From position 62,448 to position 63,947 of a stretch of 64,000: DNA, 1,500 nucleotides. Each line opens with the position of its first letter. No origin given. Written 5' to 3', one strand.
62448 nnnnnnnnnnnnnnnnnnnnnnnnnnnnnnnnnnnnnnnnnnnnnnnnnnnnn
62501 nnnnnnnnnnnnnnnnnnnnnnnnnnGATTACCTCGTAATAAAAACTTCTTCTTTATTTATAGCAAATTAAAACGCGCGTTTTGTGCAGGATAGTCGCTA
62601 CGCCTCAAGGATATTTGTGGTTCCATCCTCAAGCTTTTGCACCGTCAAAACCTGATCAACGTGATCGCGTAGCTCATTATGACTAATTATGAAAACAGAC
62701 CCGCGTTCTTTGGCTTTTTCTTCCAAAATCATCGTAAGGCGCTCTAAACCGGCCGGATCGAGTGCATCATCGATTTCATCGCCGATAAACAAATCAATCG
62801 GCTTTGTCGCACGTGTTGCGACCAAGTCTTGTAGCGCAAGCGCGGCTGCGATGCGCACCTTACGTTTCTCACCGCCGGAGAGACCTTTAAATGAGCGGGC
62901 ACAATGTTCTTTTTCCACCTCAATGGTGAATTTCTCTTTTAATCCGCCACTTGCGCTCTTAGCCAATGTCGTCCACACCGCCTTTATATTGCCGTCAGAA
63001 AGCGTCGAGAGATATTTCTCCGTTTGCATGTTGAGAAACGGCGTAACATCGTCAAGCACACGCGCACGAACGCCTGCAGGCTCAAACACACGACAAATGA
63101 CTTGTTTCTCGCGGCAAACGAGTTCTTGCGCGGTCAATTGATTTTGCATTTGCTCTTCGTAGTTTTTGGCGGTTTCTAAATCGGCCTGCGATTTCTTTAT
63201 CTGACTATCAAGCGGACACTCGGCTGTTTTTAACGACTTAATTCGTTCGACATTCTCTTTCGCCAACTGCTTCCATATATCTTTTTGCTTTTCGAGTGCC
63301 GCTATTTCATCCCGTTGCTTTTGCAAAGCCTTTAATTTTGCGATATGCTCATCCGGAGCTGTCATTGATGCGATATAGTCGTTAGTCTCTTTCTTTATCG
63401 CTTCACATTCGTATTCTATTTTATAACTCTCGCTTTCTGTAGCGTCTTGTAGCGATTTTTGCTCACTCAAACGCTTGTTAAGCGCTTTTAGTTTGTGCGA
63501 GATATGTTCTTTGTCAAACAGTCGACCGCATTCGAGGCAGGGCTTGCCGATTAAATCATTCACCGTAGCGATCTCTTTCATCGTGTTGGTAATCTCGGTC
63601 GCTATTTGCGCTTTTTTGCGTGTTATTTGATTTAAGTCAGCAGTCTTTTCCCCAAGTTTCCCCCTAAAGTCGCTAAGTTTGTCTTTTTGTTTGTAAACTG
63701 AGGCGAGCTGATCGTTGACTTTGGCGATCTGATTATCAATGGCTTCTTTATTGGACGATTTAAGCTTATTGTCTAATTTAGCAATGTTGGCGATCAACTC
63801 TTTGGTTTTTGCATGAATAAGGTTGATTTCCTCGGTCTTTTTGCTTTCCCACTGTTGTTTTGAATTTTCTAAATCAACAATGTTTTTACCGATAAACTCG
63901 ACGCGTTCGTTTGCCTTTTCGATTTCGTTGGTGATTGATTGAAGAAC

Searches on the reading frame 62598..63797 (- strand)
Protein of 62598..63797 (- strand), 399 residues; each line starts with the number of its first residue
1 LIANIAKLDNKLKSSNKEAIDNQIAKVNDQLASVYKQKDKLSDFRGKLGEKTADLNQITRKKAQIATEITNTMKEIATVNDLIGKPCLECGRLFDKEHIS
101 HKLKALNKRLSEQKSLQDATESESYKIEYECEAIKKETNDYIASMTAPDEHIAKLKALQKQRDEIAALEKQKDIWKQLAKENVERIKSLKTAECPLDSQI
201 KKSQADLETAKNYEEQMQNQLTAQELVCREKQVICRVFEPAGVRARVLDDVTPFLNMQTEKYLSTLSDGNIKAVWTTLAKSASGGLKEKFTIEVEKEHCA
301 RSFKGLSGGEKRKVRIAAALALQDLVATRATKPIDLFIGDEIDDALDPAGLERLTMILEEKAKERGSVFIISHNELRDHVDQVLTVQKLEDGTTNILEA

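Call 31: search_protein_families(library=pfam, proteins=[window:62598-63797:-], max_evalue=0.01)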
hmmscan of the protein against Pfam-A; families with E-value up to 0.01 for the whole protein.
window:62598-63797:- (399 aa): 3 families
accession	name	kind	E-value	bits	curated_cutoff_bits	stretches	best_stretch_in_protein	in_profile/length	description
PF02463.25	SMC_N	-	2.6e-09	37.3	40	1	81-394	135-219/220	RecF/RecN/SMC N terminal domain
PF13304.12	AAA_21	-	0.0041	17.7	27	1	305-374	237-299/304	AAA domain, putative AbiEii toxin, Type IV TA system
PF00005.33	ABC_tran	-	0.0052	17.8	25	0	226-323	79-126/137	ABC transporter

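Call 52: find_encoding_contigs(protein=window:62598-63797:-, flank=10000, max_places=3)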
Protein window:62598-63797:- (399 aa): no gene with exactly this product is on record in the collection.
